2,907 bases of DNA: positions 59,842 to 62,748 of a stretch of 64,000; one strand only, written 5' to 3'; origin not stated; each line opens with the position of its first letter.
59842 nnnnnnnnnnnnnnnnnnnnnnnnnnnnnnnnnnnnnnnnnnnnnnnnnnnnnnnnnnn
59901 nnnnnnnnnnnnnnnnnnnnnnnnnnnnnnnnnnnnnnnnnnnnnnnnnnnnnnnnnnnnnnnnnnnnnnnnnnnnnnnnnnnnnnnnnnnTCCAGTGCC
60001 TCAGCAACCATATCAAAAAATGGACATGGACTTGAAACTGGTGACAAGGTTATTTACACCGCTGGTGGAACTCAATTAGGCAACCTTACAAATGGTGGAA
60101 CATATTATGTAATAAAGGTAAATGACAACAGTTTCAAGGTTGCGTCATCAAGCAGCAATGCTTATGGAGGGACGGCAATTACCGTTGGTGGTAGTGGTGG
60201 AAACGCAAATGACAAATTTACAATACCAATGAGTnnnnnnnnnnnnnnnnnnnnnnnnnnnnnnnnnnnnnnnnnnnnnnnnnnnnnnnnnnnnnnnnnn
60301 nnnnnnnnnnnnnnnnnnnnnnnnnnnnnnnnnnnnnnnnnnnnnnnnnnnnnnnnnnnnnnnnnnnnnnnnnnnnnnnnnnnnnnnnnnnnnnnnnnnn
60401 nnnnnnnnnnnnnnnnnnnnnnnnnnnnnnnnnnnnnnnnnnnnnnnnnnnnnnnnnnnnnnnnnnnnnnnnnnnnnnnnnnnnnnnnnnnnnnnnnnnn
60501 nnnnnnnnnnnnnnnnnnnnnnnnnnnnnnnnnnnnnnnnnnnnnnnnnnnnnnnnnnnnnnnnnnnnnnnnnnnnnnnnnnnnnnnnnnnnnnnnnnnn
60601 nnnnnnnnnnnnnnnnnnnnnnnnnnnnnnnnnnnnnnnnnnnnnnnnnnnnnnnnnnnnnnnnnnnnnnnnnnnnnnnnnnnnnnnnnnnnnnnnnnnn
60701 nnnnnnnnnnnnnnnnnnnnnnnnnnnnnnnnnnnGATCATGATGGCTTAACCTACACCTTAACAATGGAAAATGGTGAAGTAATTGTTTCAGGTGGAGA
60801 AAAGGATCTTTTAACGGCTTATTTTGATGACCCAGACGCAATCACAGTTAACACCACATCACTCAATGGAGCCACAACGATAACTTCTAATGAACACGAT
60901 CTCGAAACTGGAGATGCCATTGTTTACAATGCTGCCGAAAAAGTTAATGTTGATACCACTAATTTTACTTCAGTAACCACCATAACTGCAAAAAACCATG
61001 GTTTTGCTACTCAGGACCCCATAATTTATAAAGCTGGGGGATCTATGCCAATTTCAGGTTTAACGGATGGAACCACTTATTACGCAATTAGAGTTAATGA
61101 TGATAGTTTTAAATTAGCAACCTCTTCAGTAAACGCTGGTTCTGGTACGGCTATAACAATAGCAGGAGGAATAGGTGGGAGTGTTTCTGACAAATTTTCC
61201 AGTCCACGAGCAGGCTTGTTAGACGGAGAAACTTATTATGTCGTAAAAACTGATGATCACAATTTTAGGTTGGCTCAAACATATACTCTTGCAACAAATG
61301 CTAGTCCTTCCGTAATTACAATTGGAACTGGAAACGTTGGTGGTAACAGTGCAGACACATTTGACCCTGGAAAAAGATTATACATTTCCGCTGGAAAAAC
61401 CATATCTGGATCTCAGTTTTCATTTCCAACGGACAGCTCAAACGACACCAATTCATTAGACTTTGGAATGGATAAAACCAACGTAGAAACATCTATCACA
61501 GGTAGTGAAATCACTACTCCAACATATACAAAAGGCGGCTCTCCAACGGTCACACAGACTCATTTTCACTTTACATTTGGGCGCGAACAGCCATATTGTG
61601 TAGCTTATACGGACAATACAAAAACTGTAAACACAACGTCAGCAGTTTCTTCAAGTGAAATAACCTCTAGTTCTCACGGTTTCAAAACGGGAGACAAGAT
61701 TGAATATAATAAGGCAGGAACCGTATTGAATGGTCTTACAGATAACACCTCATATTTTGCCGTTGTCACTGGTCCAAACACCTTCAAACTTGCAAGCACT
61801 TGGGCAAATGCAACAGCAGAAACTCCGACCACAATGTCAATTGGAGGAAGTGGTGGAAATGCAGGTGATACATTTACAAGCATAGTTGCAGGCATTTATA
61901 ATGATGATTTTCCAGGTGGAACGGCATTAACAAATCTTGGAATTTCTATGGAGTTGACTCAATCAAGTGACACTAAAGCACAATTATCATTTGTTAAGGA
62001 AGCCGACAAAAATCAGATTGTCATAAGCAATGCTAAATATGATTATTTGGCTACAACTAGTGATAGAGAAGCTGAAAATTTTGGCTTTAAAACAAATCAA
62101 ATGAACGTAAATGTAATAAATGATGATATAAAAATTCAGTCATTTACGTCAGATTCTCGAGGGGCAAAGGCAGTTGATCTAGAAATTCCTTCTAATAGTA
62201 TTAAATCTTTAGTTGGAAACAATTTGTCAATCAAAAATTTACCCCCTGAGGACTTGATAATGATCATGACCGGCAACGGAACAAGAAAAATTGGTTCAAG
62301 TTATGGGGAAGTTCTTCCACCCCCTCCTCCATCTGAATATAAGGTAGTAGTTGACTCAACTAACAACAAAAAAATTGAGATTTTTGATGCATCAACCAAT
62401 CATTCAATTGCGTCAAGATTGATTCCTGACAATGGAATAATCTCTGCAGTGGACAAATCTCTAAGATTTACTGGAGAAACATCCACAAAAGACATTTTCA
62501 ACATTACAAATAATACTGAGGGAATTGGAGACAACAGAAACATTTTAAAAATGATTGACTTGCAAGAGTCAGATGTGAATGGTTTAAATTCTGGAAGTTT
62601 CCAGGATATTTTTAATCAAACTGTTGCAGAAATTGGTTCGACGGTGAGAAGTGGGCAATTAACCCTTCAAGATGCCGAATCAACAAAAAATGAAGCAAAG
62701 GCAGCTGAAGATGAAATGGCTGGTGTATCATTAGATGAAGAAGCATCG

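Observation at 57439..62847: Giant 1802-aa FlgK with a ~1400-aa repeat-containing central insert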

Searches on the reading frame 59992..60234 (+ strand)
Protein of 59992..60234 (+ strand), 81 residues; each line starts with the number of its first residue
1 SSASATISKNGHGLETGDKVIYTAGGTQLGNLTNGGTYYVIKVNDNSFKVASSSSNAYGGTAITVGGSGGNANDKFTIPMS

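Call 29: find_homologous_proteins(query=A3, max_evalue=0.01)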
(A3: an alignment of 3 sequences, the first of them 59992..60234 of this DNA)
Query A3 (3 sequences) (81 aa, profile of the alignment): 6 proteins with E <= 0.01 among 513 candidates.
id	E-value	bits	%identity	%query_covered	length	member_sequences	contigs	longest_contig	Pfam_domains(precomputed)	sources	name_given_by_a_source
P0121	3.8e-23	99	62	94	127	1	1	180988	-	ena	-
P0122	5.7e-19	86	72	74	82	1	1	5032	-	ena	-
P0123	4.6e-18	83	71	75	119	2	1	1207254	-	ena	-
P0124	5.5e-17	80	71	64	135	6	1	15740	-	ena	-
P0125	1.1e-14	72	67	67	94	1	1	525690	-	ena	-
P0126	2.2e-9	55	45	77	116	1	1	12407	-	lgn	-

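Call 33: search_protein_families(library=pfam, proteins=[window:59992-60234:+], max_evalue=10)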
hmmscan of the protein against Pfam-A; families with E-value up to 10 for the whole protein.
window:59992-60234:+ (81 aa): 2 families
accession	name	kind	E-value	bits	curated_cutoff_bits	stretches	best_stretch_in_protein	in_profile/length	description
PF16190.11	E1_FCCH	-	0.029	14.9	29.5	1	7-56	9-58/70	Ubiquitin-activating enzyme E1 FCCH domain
PF16749.10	Arteri_nsp7a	-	0.28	11.8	27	1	12-66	77-124/130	Arterivirus nonstructural protein 7 alpha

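Call 41: search_protein_representatives(alignment_id=A3)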
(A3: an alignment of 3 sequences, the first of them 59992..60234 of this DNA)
Query: 3 sequences, 81 profile positions. Proteins with E-value up to 0.001 (for the whole library): 7341; up to 1e-10: 1484; up to 1e-30: 187. The best 150 are listed.
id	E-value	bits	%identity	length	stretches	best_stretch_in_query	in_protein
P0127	1.8e-253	835.7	-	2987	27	7-71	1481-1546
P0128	4.7e-139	469.1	-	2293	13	2-70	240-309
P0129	1.5e-100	345.7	-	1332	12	4-65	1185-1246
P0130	1.1e-96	333.3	-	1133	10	2-81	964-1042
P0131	4.3e-96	331.4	-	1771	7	2-75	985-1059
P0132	4.2e-94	325.0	-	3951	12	6-74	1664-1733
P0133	1.0e-91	317.4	-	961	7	3-70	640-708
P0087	4.4e-89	308.9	-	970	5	1-81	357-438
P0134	7.6e-84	292.2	-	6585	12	10-71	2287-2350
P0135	1.8e-82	287.8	-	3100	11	6-70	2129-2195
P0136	2.3e-77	271.4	-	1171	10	7-72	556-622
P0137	1.1e-76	269.2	-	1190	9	3-65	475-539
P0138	6.7e-76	266.7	-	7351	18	11-56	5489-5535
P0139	8.5e-75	263.2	-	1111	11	4-70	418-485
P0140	3.1e-74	261.4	-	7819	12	2-71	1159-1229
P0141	8.6e-73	256.7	-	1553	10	11-69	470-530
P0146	9.1e-70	247.0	-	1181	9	1-71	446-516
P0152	6.8e-67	237.8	-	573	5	7-78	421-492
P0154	6.6e-66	234.7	-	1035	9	12-63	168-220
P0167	1.6e-55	201.4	-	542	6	8-70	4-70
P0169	2.4e-53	194.4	-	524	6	6-59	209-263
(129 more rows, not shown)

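Call 42: search_protein_families(library=pfam, proteins=[P0127, P0128, P0129, P0130, P0133, P0136], max_evalue=0.001)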
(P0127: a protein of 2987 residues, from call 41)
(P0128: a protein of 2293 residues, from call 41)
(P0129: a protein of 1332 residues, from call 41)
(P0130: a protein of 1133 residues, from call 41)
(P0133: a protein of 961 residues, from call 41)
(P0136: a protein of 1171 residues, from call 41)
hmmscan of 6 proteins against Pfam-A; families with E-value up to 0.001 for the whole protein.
P0127 (2987 aa): 2 families
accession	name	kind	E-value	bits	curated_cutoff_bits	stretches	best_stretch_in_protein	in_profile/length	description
PF04023.20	FeoA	-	6e-17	61.9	23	0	2144-2177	27-60/74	FeoA domain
PF01556.23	DnaJ_C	-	3.5e-08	34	26.6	0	1660-1770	40-145/152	DnaJ C terminal domain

P0128 (2293 aa): 2 families
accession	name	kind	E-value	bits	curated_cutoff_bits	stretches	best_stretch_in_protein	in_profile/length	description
PF07676.18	PD40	-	2.7e-10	40.4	20.9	0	1309-1334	10-32/38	WD40-like Beta Propeller Repeat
PF01556.23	DnaJ_C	-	2.8e-08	34.4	26.6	0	1710-1817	39-134/152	DnaJ C terminal domain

P0129 (1332 aa): 3 families
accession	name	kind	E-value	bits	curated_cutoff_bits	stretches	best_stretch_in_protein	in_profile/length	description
PF16190.11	E1_FCCH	-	5.2e-10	39.7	29.5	0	853-868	12-27/70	Ubiquitin-activating enzyme E1 FCCH domain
PF12195.14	End_beta_barrel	-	2e-09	37.7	35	0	501-555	13-65/83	Beta barrel domain of bacteriophage endosialidase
PF01556.23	DnaJ_C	-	9.1e-05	23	26.6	0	685-784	40-134/152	DnaJ C terminal domain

P0130 (1133 aa): 2 families
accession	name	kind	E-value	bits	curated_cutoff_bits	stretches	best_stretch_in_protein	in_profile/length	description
PF00669.25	Flagellin_N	-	1.7e-26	93.3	26.6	1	5-135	1-131/139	Bacterial flagellin N-terminal helical region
PF00700.27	Flagellin_C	-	1e-19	71.1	23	1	1049-1132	3-86/86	Bacterial flagellin C-terminal helical region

P0133 (961 aa): 4 families
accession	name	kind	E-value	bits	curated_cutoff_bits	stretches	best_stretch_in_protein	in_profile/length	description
PF00669.25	Flagellin_N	-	1e-27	97.4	26.6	1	1-127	5-131/139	Bacterial flagellin N-terminal helical region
PF00700.27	Flagellin_C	-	1e-20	74.2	23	1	877-960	3-86/86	Bacterial flagellin C-terminal helical region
PF16190.11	E1_FCCH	-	2.7e-07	31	29.5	0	387-428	11-52/70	Ubiquitin-activating enzyme E1 FCCH domain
PF00166.26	Cpn10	-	0.00061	20.2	21.1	0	211-244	57-88/93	Chaperonin 10 Kd subunit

P0136 (1171 aa): 1 family
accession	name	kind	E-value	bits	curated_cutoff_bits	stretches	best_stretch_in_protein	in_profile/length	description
PF16656.11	Pur_ac_phosph_N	-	0.00058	20.8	30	0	162-227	12-76/93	Purple acid Phosphatase, N-terminal domain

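Call 44: search_protein_families(library=pfam, proteins=[P0131, P0137, P0139, P0141, P0146, P0152, P0154, P0167, P0169], max_evalue=0.001)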
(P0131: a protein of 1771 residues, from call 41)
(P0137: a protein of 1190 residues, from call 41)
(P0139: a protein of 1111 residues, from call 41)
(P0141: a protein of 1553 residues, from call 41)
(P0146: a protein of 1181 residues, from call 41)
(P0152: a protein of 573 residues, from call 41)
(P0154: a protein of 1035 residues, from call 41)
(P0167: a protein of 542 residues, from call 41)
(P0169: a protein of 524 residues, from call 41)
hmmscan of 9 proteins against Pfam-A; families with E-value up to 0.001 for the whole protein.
P0131 (1771 aa): 3 families
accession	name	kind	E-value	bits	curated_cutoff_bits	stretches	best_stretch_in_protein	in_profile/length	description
PF00669.25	Flagellin_N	-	1.2e-41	142.5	26.6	1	11-146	1-136/139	Bacterial flagellin N-terminal helical region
PF00700.27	Flagellin_C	-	4.5e-22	78.6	23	1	1687-1770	3-86/86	Bacterial flagellin C-terminal helical region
PF12195.14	End_beta_barrel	-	0.00072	19.9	35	0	1256-1316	8-64/83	Beta barrel domain of bacteriophage endosialidase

P0137 (1190 aa): 0 families

P0139 (1111 aa): 0 families

P0141 (1553 aa): 0 families

P0146 (1181 aa): 2 families
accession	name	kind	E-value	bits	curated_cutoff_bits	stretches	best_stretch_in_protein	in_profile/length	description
PF24149.1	K1-lyase_Rider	-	0.00012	22.8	27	0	149-185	7-43/89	K1 capsule-specific polysaccharide lyase, Rider domain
PF14522.11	Cytochrome_C7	-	0.00022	21.4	24.8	0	589-634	43-66/67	Cytochrome c7 and related cytochrome c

P0152 (573 aa): 2 families
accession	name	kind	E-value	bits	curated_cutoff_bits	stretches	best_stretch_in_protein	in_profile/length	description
PF00166.26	Cpn10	-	8.6e-05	22.9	21.1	0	255-289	55-87/93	Chaperonin 10 Kd subunit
PF12195.14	End_beta_barrel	-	0.0003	21.1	35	0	33-80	20-63/83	Beta barrel domain of bacteriophage endosialidase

P0154 (1035 aa): 0 families

P0167 (542 aa): 2 families
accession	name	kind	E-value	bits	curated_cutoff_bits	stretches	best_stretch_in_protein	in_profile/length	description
PF00700.27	Flagellin_C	-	6.7e-21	74.9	23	1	458-541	3-86/86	Bacterial flagellin C-terminal helical region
PF16190.11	E1_FCCH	-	4.9e-08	33.4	29.5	0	160-209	10-55/70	Ubiquitin-activating enzyme E1 FCCH domain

P0169 (524 aa): 4 families
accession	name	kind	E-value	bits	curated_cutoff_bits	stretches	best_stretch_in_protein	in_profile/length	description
PF00700.27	Flagellin_C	-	2.3e-18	66.7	23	1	435-515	6-86/86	Bacterial flagellin C-terminal helical region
PF16190.11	E1_FCCH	-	6e-11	42.7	29.5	0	137-185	8-54/70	Ubiquitin-activating enzyme E1 FCCH domain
PF02559.22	CarD_TRCF_RID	-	3.9e-08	33.7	23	0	363-387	1-25/57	CarD-like/TRCF RID domain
PF22639.1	Gp18_dom_I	-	0.00017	21.9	27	0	165-212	10-58/93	Tail sheath protein Gp18-like domain I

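Call 62: search_protein_families(library=phrogs, proteins=[P0129, P0136, P0137, P0139, P0141, P0146, P0154, P0152], max_evalue=0.00001)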
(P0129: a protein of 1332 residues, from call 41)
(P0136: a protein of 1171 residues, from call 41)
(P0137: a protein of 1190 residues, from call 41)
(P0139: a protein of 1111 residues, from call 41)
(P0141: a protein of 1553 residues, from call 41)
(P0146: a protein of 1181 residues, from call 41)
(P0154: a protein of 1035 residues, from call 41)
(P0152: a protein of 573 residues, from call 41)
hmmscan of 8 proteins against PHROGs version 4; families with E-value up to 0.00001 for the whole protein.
P0129 (1332 aa): 8 families
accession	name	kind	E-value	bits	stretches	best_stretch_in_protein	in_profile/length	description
phrog_38233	-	tail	8e-63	213.6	6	417-499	273-351/896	tail fiber protein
phrog_30390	-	unknown function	8.1e-57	194.2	4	842-946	457-560/766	-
phrog_2885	-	tail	1.9e-38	131.6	1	760-826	1817-1886/4179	baseplate wedge subunit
phrog_32294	-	tail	8.9e-22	76.7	0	929-1006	997-1076/2435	baseplate wedge subunit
phrog_4711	-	unknown function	1.9e-14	55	0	673-748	105-173/296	-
phrog_9370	-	tail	6.2e-11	42.6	0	841-919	270-340/460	tail fiber protein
phrog_7765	-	unknown function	2.6e-09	36.9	0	674-748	388-455/578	-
phrog_7754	-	unknown function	3e-06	28.3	0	869-909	10-48/69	-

P0136 (1171 aa): 2 families
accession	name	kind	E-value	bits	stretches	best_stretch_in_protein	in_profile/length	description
phrog_2885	-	tail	7.5e-43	146.3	3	646-696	939-988/4179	baseplate wedge subunit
phrog_32294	-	tail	2.4e-36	125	5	311-391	991-1071/2435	baseplate wedge subunit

P0137 (1190 aa): 5 families
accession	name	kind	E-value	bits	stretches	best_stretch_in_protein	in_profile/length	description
phrog_2885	-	tail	4e-42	143.9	5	655-743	1806-1895/4179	baseplate wedge subunit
phrog_38233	-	tail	1.9e-31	109.8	3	655-729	271-342/896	tail fiber protein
phrog_32294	-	tail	5e-22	77.5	1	371-443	990-1065/2435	baseplate wedge subunit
phrog_30390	-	unknown function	3.5e-10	40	1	660-754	457-547/766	-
phrog_4711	-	unknown function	3.4e-06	28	0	571-621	110-157/296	-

P0139 (1111 aa): 4 families
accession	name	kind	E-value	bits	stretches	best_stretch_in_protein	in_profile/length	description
phrog_30390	-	unknown function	8.2e-53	180.9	5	24-131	434-537/766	-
phrog_2885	-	tail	5.4e-46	156.7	2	20-139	904-1030/4179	baseplate wedge subunit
phrog_38233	-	tail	2.5e-44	152.4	2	402-480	265-340/896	tail fiber protein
phrog_32294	-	tail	6.9e-39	133.4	3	594-693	992-1096/2435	baseplate wedge subunit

P0141 (1553 aa): 1 family
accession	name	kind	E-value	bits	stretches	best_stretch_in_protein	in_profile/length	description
phrog_2885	-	tail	1.7e-47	161.7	3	548-709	822-989/4179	baseplate wedge subunit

P0146 (1181 aa): 5 families
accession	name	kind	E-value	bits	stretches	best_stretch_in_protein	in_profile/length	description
phrog_30390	-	unknown function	1.4e-42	147.1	3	130-230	437-536/766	-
phrog_38233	-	tail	8.7e-42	144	4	441-536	271-365/896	tail fiber protein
phrog_2885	-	tail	2.6e-34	117.9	1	64-236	1747-1898/4179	baseplate wedge subunit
phrog_32294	-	tail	1.3e-17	62.8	1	422-524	974-1079/2435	baseplate wedge subunit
phrog_10938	-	head and packaging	1.1e-07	29.8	0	453-572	2173-2294/3324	virion structural protein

P0154 (1035 aa): 0 families

P0152 (573 aa): 5 families
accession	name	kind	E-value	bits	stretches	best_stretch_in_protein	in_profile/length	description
phrog_2885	-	tail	3e-49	167.5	4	144-327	812-1023/4179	baseplate wedge subunit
phrog_32294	-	tail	8.8e-39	133.1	5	323-403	991-1069/2435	baseplate wedge subunit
phrog_38233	-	tail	4.2e-31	108.7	3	25-102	275-346/896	tail fiber protein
phrog_30390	-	unknown function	2.5e-19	70.2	1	248-330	462-543/766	-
phrog_3188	-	other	7.5e-09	36.3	0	255-294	56-93/96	co-chaperonin GroES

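Call 63: search_protein_families(library=phrogs, proteins=[window:59992-60234:+], max_evalue=0.001)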
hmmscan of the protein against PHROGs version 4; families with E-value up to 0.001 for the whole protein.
window:59992-60234:+ (81 aa): 4 families
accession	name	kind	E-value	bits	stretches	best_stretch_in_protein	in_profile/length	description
phrog_2885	-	tail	7.7e-10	36.7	1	5-66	1817-1878/4179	baseplate wedge subunit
phrog_38233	-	tail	2.6e-09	36.6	1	2-70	279-344/896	tail fiber protein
phrog_32294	-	tail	3.6e-07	28.2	1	4-71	998-1070/2435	baseplate wedge subunit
phrog_30390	-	unknown function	0.00064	19.3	1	7-70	465-528/766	-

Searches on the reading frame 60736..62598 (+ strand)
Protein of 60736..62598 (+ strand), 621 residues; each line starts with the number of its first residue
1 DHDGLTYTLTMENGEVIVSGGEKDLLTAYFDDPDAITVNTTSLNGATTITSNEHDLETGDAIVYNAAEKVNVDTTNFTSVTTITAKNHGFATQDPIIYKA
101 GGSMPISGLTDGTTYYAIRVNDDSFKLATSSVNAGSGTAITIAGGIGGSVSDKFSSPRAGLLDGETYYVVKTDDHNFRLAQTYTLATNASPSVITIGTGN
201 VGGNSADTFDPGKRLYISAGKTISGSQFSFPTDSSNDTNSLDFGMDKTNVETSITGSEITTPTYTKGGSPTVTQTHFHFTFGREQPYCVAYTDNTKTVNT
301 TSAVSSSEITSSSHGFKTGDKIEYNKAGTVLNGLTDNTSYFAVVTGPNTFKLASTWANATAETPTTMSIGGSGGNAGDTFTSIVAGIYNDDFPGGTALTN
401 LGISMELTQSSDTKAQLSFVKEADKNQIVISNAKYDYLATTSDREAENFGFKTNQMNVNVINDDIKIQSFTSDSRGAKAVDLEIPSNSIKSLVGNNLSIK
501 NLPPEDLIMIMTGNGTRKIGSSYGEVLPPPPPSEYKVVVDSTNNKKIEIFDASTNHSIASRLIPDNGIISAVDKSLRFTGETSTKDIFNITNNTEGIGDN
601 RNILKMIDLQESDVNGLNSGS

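Call 34: predict_structure(alignment_id=A1)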
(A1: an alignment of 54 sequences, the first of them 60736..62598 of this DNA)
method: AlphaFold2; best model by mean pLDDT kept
length: 621 residues; sequences in the alignment: 54
mean_pLDDT: 80.4   pTM: 0.50
mean pLDDT of the five models: 80.4, 80.4, 78.6, 76.7, 76.0
residues with pLDDT >= 90: 215; 70-90: 245; 50-70: 136; < 50: 25
segments of 3 or more residues with pLDDT < 50: 268-271, 488-493, 525-528, 596-600, 619-621
pLDDT, mean of each block of 10 residues (from residue 1): 80 82 83 89 88 85 93 91 93 93 91 94 96 95 88 91 91 91 84 84 87 80 59 68 65 86 63 71 83 92 89 92 94 94 93 96 92 91 88 75 90 94 77 57 78 73 69 60 57 55 60 57 48 78 86 83 86 82 83 55 61 57 39
secondary structure, 60 per line:
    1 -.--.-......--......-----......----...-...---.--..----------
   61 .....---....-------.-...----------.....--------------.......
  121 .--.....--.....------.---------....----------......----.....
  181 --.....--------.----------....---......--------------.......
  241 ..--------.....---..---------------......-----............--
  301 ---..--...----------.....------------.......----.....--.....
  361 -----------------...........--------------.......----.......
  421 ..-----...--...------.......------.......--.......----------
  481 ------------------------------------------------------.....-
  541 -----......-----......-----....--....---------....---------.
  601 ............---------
elements in order: E7-12 E15-20 E26-31 E36-38 E61-65 E69-72 E82-84 E95-99 E114-121 E124-128 H131-135 E152-155 E166-171 E176-180 H183-187 E207-210 E214-219 H234-242 E251-255 E276-281 E287-298 E308-310 E321-325 E338-344 E349-353 H356-360 E378-388 E403-409 E414-422 E428-430 H442-448 E455-461 E464-470 E535-539 E546-551 E557-562 E568-571 E574-577 E587-590 H600-612

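Call 37: fold_search(model_id=the predicted structure, library=pdb)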
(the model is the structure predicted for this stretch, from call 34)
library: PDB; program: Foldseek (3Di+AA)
matches with E <= 10: 304; with E <= 0.001: 1
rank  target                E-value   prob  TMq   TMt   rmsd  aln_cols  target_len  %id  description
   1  3gvk_B                9.5e-04  0.14  0.08  0.07  27.6       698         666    9  Crystal structure of endo-neuraminidase NF mutant (released 2010-03-02)
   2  3gvk_A                1.5e-03  0.13  0.08  0.08  27.8       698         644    9  Crystal structure of endo-neuraminidase NF mutant (released 2010-03-02)
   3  1v0e_A                4.5e-03  0.10  0.08  0.07  27.9       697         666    9  Endosialidase of Bacteriophage K1F (released 2004-12-13)
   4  5knl_A                2.1e-02  0.95  0.10  0.06   8.4       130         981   16  Crystal structure of S. pombe ubiquitin E1 (Uba1) in complex with Ubc15 and ubiquitin (released 2017-02-15)
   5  6o83_A                2.6e-02  0.85  0.08  0.06  10.8       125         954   19  S. pombe ubiquitin E1~ubiquitin-AMP tetrahedral intermediate mimic (released 2019-06-19)
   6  4ii3_C                3.0e-02  0.80  0.09  0.06  10.2       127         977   18  Crystal structure of S. pombe Ubiquitin activating enzyme 1 (Uba1) in complex with ubiquitin and ATP/Mg (released 2013-02-13)
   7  9qiv_B                3.2e-02  0.82  0.09  0.06  10.3       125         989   14  Consensus structure of UBA6-BIRC6 (alternative conformation) (released 2025-10-29)
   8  7sol_A                4.4e-02  0.80  0.09  0.06  10.0       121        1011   14  Crystal Structures of the bispecific ubiquitin/FAT10 activating enzyme, Uba6 (released 2022-11-02)
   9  9mc7_A                4.6e-02  0.92  0.10  0.08   8.5       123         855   15  Cryo-EM structure of Human UBA1-UBE2O-Ub -Recruitment state 4 (released 2026-03-25)
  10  6o83_C                5.1e-02  0.77  0.09  0.06   9.0       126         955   17  S. pombe ubiquitin E1~ubiquitin-AMP tetrahedral intermediate mimic (released 2019-06-19)
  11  9b5c_A                5.4e-02  0.77  0.09  0.06  10.7       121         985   15  Ubiquitin E1-Ub-E2 tetrahedral transthiolation intermediate mimic (doubly Ub-loaded) - consensus map and model (released 2024-06-05)
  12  3v0a_B                5.4e-02  0.04  0.07  0.05  23.7       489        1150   11  2.7 angstrom crystal structure of BoNT/Ai in complex with NTNHA (released 2012-03-14)
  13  9qic                  5.7e-02  0.82  0.10  0.06   8.6       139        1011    9  Consensus structure of UBA6 (released 2025-10-29)
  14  9qhi_B                5.7e-02  0.60  0.09  0.06  11.2       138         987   12  Structure of UBA6-UbDha-BIRC6 trapped ternary complex (cluster 0) (released 2025-10-29)
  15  9qim_B                6.7e-02  0.75  0.09  0.06   9.9       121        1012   14  Consensus structure of UBA6-BIRC6 (released 2025-10-29)
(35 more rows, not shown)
